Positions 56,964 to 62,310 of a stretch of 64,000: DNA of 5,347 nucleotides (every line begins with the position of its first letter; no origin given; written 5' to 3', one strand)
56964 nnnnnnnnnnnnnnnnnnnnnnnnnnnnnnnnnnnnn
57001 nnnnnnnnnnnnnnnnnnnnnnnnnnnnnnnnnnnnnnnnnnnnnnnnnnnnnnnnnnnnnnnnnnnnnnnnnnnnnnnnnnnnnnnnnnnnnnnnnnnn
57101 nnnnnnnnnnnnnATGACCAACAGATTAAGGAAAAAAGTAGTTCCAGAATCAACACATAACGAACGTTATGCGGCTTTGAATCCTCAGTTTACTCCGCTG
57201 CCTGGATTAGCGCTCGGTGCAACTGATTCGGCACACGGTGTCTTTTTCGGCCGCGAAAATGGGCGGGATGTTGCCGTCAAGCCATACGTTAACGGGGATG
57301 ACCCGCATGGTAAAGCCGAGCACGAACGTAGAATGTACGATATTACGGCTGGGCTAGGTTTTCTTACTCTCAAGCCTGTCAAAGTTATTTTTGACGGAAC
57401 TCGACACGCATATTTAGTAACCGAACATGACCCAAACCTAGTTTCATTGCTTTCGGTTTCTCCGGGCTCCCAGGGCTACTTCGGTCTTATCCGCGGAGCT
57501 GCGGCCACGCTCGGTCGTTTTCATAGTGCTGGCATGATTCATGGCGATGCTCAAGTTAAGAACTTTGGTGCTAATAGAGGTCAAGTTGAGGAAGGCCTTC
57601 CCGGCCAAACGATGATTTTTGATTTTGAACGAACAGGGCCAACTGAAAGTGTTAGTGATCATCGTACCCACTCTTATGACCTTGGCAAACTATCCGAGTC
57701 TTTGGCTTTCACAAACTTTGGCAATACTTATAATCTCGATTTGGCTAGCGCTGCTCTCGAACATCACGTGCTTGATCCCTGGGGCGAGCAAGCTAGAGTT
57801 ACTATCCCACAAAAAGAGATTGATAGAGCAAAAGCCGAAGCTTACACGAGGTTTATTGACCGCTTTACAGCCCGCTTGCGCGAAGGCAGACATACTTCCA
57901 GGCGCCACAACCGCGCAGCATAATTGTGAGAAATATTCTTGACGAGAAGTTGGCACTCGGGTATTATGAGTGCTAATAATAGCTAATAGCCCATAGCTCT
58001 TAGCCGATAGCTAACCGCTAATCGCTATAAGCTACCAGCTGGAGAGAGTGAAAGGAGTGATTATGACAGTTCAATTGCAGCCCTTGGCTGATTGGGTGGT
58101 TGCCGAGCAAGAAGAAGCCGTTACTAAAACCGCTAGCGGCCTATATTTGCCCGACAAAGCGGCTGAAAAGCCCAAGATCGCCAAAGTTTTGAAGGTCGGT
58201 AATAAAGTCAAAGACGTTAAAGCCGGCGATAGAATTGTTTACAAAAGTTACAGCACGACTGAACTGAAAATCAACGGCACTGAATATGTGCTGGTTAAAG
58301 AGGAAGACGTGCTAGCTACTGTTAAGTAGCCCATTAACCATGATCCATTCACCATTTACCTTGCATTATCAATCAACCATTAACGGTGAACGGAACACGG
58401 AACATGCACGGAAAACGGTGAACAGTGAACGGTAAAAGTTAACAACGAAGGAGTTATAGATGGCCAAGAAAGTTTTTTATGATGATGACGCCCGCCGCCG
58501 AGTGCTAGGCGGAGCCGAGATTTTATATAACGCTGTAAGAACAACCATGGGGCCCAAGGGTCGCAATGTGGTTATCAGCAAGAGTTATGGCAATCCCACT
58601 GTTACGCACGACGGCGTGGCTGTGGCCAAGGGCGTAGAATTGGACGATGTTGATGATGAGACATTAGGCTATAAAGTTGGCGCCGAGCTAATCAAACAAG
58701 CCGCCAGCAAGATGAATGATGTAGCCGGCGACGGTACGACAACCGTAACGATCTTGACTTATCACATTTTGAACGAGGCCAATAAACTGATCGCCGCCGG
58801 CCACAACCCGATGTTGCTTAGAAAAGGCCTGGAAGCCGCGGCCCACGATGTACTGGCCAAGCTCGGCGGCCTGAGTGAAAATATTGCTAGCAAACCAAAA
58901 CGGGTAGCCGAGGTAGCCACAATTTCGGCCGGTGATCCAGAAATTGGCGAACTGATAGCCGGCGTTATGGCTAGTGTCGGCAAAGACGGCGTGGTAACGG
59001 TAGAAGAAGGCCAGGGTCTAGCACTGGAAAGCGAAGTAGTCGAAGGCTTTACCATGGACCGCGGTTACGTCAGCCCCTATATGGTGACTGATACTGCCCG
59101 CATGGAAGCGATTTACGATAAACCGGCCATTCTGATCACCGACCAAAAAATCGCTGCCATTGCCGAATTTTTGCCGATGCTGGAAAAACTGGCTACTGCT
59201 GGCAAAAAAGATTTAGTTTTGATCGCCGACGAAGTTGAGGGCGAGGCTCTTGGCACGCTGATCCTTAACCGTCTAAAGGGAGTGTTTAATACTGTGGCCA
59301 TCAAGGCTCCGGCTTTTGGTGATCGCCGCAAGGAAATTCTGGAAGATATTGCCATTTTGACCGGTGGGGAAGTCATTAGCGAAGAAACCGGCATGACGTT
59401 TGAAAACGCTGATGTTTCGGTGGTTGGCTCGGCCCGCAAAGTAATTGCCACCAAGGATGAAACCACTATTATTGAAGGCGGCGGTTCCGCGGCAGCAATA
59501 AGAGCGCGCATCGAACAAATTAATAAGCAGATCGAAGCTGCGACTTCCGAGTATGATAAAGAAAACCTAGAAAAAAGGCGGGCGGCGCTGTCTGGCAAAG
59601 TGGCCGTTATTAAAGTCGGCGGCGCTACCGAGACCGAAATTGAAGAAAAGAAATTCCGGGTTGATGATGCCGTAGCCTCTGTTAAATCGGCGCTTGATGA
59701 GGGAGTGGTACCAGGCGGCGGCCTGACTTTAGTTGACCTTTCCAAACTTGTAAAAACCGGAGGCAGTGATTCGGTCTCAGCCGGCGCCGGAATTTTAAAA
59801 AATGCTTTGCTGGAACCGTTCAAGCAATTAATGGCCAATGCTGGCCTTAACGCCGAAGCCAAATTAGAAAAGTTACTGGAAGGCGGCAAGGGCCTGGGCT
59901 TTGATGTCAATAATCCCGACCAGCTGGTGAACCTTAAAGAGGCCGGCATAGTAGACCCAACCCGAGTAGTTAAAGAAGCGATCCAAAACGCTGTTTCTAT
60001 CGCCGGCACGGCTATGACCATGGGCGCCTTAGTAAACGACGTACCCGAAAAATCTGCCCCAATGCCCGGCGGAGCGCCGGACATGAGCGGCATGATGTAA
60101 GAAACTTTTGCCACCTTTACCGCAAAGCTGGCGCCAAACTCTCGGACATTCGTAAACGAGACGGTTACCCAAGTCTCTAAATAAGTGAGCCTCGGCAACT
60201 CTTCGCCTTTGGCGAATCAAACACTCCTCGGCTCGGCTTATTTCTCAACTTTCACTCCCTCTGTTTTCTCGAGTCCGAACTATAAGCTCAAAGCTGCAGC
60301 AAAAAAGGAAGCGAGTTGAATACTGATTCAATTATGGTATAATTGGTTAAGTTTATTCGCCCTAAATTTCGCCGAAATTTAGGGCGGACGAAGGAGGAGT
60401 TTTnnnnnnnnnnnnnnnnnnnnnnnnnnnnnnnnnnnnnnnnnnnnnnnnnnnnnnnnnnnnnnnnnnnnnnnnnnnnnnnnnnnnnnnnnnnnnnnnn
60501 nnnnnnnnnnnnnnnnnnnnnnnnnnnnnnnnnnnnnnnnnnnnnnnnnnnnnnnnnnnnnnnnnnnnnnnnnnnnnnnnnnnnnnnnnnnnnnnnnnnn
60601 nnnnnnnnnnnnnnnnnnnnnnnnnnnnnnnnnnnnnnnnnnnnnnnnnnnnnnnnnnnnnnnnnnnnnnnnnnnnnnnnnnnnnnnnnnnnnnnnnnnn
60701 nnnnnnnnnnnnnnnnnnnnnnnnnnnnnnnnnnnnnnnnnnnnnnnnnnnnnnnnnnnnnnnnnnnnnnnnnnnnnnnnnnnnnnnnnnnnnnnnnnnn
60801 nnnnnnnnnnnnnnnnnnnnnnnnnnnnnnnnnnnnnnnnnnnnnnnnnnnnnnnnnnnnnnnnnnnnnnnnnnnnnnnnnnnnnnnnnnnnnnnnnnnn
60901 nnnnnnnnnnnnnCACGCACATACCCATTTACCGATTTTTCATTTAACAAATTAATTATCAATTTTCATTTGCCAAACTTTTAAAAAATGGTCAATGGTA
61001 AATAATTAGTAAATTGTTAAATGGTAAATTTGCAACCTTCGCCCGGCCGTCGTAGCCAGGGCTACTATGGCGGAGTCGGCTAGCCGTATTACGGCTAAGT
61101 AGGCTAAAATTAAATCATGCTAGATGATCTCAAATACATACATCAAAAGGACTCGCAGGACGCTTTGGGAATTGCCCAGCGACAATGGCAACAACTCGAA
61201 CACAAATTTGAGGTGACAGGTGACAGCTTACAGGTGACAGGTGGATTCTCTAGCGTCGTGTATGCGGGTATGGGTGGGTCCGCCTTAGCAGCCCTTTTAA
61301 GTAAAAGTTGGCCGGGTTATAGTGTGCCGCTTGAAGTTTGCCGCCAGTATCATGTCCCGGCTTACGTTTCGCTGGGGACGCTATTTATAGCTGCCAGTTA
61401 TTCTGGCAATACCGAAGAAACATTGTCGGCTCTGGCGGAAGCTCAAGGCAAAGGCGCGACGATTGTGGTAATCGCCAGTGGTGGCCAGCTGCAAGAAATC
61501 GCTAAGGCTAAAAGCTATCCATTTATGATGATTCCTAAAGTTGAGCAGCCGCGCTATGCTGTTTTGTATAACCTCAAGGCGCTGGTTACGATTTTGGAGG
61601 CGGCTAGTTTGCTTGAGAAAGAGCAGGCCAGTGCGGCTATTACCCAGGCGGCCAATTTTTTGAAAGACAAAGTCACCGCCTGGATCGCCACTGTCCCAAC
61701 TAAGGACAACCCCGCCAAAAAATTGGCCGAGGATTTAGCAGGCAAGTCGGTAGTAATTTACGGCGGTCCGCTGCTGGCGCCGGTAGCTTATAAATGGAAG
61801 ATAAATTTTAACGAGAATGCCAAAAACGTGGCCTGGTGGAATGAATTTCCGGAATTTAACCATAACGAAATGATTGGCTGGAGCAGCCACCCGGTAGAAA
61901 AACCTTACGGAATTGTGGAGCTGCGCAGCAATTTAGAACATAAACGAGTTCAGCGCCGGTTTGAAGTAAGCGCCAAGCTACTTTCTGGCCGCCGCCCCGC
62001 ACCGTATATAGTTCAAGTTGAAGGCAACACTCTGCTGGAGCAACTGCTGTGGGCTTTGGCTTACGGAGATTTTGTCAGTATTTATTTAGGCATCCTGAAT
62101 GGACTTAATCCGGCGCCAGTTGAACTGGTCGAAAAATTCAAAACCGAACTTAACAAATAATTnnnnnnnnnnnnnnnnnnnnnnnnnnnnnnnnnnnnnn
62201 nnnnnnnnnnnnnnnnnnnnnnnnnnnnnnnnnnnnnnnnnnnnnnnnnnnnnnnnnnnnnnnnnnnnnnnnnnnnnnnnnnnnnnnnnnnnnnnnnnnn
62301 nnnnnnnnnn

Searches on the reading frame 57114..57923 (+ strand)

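Call 92: search_protein_families(library=pfam, proteins=[window:57114-57923:+], max_evalue=0.001)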
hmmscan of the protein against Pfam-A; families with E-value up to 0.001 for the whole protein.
window:57114-57923:+ (269 aa): 1 family
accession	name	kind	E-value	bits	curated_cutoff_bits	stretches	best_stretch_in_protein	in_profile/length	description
PF06293.20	Kdo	-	5.2e-05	23.2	21.3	1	93-198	86-191/207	Lipopolysaccharide kinase (Kdo/WaaP) family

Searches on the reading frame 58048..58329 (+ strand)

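Call 92: search_protein_families(library=pfam, proteins=[window:58048-58329:+], max_evalue=0.001)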
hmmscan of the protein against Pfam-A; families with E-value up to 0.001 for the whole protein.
window:58048-58329:+ (93 aa): 1 family
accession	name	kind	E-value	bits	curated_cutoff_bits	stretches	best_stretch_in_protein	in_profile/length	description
PF00166.26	Cpn10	-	1e-21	77.2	21.1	1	10-92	2-93/93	Chaperonin 10 Kd subunit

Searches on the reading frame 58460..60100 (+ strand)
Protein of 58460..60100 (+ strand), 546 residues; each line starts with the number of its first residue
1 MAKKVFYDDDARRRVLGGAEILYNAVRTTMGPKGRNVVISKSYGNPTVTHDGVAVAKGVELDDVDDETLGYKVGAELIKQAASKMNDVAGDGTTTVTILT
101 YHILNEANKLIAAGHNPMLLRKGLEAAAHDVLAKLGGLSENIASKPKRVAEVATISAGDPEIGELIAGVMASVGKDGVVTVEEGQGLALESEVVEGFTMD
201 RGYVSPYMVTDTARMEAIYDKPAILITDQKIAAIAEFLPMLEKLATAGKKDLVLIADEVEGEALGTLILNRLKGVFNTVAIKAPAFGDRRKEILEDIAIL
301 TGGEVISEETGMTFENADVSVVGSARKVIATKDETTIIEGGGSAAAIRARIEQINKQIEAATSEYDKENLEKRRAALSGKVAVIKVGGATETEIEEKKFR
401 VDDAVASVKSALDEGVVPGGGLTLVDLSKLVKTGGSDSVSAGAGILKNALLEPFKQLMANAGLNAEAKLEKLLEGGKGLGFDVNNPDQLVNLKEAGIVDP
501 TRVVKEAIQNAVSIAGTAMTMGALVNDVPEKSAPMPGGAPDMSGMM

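Call 92: search_protein_families(library=pfam, proteins=[window:58460-60100:+], max_evalue=0.001)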
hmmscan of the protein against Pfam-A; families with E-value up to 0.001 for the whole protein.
window:58460-60100:+ (546 aa): 2 families
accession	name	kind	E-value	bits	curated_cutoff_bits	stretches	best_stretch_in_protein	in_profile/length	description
PF00118.29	Cpn60_TCP1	-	2.7e-64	218.1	34.3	1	22-526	1-487/490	TCP-1/cpn60 chaperonin family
PF16360.10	GTP-bdg_M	-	0.00033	21.6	29.5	1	348-414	1-67/79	GTP-binding GTPase Middle Region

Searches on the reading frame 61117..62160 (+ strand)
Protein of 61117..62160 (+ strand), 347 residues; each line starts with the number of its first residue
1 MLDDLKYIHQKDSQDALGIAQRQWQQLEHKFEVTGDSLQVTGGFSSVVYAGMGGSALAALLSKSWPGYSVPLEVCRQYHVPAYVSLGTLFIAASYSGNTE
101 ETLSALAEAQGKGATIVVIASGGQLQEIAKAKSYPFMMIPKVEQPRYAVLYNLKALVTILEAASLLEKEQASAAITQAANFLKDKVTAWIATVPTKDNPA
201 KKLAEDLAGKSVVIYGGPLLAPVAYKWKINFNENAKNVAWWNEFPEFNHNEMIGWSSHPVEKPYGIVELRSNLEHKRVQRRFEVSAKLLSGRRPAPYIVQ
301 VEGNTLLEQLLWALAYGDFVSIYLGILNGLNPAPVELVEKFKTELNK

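Call 58: search_protein_families(library=pfam, proteins=[window:61117-62160:+], max_evalue=0.01)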
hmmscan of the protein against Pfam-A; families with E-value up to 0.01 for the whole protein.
window:61117-62160:+ (347 aa): 2 families
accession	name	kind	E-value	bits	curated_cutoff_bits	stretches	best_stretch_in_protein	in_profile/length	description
PF10432.14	bact-PGI_C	-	5.1e-45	153.5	24.5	1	197-345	2-151/151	Bacterial phospho-glucose isomerase C-terminal SIS domain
PF01380.27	SIS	-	4e-06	27.1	25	1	80-163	47-128/131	SIS domain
